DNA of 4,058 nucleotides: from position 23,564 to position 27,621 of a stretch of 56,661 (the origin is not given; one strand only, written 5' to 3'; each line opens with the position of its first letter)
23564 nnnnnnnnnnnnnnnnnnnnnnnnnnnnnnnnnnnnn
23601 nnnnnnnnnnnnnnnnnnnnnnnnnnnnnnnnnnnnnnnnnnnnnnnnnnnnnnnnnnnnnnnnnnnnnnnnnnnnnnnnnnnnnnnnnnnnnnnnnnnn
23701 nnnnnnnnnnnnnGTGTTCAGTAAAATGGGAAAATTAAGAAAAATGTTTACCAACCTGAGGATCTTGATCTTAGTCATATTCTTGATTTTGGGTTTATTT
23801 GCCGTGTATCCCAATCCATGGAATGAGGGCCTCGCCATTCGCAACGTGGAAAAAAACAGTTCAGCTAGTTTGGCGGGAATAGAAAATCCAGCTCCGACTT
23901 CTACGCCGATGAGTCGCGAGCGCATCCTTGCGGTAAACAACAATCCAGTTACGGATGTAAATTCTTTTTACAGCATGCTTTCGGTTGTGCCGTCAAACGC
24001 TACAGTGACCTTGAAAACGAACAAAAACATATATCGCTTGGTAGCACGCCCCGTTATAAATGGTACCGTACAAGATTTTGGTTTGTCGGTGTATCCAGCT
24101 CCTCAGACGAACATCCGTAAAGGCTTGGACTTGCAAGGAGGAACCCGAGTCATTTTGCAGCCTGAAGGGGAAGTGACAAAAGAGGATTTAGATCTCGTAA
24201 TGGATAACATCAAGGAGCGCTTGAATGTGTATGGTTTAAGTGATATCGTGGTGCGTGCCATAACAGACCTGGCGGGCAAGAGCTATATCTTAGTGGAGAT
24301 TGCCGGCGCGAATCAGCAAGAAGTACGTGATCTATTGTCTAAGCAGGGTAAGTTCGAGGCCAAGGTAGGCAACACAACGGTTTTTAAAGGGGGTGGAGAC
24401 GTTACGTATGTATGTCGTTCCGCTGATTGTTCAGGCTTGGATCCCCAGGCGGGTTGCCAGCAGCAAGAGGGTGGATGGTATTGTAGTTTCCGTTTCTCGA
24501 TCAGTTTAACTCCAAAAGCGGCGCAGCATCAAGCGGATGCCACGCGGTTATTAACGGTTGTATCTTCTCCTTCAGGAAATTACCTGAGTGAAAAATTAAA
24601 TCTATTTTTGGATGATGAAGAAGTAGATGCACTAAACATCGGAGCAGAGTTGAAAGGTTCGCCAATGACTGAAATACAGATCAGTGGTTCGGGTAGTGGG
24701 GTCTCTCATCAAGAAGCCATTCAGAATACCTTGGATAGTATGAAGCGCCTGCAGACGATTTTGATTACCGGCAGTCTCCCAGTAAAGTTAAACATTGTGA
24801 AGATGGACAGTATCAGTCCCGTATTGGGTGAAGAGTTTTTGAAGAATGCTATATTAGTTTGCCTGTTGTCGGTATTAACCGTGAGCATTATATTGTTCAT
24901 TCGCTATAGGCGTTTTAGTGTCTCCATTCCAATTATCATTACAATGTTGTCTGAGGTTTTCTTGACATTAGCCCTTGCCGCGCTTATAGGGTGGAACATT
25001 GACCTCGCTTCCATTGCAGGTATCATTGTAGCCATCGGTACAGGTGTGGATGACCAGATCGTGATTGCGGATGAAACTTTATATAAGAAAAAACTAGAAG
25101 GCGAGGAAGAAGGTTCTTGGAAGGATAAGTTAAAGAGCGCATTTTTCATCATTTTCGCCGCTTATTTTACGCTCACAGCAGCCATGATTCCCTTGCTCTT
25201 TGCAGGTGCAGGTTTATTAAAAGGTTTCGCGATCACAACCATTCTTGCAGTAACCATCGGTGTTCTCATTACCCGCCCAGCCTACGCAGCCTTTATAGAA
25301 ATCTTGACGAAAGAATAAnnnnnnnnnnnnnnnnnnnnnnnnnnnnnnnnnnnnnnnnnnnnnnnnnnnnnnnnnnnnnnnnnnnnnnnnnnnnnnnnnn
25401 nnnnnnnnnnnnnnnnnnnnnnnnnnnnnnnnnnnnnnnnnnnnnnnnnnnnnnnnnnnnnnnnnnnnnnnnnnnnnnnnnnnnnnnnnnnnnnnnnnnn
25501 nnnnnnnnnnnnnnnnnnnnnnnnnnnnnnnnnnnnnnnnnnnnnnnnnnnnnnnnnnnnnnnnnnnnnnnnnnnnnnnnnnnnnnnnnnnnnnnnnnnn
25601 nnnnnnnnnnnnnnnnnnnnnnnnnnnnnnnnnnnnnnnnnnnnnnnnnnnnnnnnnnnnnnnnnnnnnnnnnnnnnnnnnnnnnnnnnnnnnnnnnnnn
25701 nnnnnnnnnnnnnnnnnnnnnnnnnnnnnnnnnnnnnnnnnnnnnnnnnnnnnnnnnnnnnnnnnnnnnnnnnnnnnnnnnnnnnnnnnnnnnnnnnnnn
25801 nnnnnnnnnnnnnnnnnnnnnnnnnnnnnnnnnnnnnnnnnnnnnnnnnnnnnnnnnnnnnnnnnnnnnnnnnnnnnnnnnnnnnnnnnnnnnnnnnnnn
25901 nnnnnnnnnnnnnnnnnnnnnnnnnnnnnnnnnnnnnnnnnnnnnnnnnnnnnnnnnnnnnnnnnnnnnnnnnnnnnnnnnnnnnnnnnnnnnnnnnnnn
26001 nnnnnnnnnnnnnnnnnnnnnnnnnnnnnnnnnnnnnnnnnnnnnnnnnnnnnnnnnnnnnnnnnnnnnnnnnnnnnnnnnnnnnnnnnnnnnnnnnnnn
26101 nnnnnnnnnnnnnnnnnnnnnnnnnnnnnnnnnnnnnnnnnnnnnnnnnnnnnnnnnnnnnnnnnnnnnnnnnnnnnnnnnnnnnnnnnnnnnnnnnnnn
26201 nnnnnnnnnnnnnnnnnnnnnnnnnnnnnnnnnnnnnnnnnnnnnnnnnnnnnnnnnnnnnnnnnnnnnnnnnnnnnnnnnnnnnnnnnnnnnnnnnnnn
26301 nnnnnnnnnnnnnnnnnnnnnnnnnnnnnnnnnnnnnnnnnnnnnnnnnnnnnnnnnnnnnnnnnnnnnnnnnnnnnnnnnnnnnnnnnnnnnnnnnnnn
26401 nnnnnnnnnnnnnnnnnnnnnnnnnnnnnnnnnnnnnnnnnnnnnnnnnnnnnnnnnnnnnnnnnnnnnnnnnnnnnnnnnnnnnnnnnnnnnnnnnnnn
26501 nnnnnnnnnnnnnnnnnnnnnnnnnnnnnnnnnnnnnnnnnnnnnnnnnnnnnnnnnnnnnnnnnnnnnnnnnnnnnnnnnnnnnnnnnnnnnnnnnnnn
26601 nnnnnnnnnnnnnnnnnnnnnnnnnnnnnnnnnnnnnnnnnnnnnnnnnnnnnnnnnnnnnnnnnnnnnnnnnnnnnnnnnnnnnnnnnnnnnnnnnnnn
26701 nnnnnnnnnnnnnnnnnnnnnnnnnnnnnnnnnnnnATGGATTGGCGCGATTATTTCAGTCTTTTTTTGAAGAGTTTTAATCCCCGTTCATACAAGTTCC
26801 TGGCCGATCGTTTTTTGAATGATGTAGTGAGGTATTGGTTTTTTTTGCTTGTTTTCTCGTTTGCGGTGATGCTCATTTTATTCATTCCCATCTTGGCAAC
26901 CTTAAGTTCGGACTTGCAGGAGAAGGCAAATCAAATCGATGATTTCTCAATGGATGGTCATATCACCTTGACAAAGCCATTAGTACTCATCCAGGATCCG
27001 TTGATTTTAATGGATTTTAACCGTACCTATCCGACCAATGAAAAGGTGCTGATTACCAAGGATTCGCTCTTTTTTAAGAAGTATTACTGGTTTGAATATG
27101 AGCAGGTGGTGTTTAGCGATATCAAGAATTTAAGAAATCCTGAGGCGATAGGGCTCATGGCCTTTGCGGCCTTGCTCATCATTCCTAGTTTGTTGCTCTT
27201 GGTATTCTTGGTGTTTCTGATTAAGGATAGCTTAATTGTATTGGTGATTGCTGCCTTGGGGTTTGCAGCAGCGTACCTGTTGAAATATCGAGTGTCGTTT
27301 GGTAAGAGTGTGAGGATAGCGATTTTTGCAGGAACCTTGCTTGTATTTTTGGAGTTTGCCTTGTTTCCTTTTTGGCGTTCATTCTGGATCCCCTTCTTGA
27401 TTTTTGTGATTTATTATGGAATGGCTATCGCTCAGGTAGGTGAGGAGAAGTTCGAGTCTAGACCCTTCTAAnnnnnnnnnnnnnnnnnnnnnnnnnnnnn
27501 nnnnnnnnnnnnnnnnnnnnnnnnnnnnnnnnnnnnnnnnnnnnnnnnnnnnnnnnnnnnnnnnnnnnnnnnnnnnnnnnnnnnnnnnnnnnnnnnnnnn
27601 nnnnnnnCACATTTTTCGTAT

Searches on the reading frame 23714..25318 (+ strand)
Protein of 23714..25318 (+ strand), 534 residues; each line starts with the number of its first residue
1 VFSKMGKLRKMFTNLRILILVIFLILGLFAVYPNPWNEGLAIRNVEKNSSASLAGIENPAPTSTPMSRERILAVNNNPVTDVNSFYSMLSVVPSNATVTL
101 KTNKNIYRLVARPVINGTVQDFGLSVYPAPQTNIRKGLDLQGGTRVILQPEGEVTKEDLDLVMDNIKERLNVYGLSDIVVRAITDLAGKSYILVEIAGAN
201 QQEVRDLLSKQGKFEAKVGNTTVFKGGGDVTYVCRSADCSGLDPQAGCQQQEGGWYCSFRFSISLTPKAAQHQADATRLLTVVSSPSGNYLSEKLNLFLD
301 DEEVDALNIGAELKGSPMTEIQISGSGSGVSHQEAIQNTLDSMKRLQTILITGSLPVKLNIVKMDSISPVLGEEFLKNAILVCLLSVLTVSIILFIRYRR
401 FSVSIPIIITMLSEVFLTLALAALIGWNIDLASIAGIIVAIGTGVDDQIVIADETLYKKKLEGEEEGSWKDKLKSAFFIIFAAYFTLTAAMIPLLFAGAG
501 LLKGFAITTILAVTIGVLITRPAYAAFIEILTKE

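Call 16: search_protein_families(library=ncbifam, proteins=[window:23714-25318:+], max_evalue=0.00001)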
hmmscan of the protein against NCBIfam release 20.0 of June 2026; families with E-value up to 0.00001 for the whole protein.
window:23714-25318:+ (534 aa): 28 families (the best 25 are shown)
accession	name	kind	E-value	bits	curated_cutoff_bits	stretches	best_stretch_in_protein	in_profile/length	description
NF006218.0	PRK08343.1-4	subfamily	5.9e-102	341.4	383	1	132-533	29-390/392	preprotein translocase subunit SecD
NF006216.0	PRK08343.1-2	equivalog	1.5e-74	251.6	519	2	314-531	288-501/506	preprotein translocase subunit SecD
NF006217.0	PRK08343.1-3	equivalog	1.3e-73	248.5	491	1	154-531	187-539/544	preprotein translocase subunit SecD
NF006215.0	PRK08343.1-1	equivalog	9.6e-64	215.8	666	1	154-532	141-518/522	preprotein translocase subunit SecD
TIGR01129.1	secD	equivalog_domain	4.4e-34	118.3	244.4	2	290-517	175-386/397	protein translocase subunit SecD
NF009583.0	PRK13024.1-3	subfamily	4.3e-31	107.7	721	2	245-518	174-418/755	protein translocase subunit SecDF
TIGR00916.1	2A0604s01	subfamily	8.4e-28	97.5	148.6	1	323-518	45-228/231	SecD/SecF family protein translocase subunit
NF011315.0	PRK14726.1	equivalog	9.3e-23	80.2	1249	1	332-518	327-511/855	protein translocase subunit SecDF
NF009584.0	PRK13024.1-4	equivalog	2.2e-22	79.2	1171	1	333-516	216-397/759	protein translocase subunit SecDF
NF009580.0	PRK13023.1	equivalog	4.3e-21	74.8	1153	1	340-517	258-433/775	protein translocase subunit SecDF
NF009581.0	PRK13024.1-1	equivalog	9.5e-21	73.6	1058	1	132-518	30-397/752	protein translocase subunit SecDF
NF009585.0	PRK13024.1-5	equivalog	4.9e-19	67.8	1037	1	317-517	439-633/993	protein translocase subunit SecDF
TIGR00966.2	transloc_SecF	equivalog_domain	5.6e-17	62.1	160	1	319-517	80-265/279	protein translocase subunit SecF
NF009545.0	PRK12933.1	equivalog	7.5e-17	61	728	1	338-513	401-575/604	protein translocase subunit SecD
NF006354.0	PRK08578.1-2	equivalog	2.3e-13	50.2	353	1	340-479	88-220/296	preprotein translocase subunit SecF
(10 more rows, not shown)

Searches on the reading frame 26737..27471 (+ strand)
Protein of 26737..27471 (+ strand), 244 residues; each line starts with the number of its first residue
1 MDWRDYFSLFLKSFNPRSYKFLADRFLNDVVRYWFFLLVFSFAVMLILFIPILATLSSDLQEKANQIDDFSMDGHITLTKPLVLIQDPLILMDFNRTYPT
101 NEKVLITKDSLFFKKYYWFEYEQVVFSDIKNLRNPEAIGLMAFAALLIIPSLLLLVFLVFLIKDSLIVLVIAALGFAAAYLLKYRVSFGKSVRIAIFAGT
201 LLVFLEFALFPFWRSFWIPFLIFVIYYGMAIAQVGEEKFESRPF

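Call 17: search_protein_families(library=pfam, proteins=[window:26737-27471:+], max_evalue=0.0001)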
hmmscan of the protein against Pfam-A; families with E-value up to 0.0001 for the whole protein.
window:26737-27471:+ (244 aa): 1 family
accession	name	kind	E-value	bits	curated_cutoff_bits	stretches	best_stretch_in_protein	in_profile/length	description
PF06691.16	DUF1189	-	8.3e-09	35.7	28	1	7-231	1-244/244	Protein of unknown function (DUF1189)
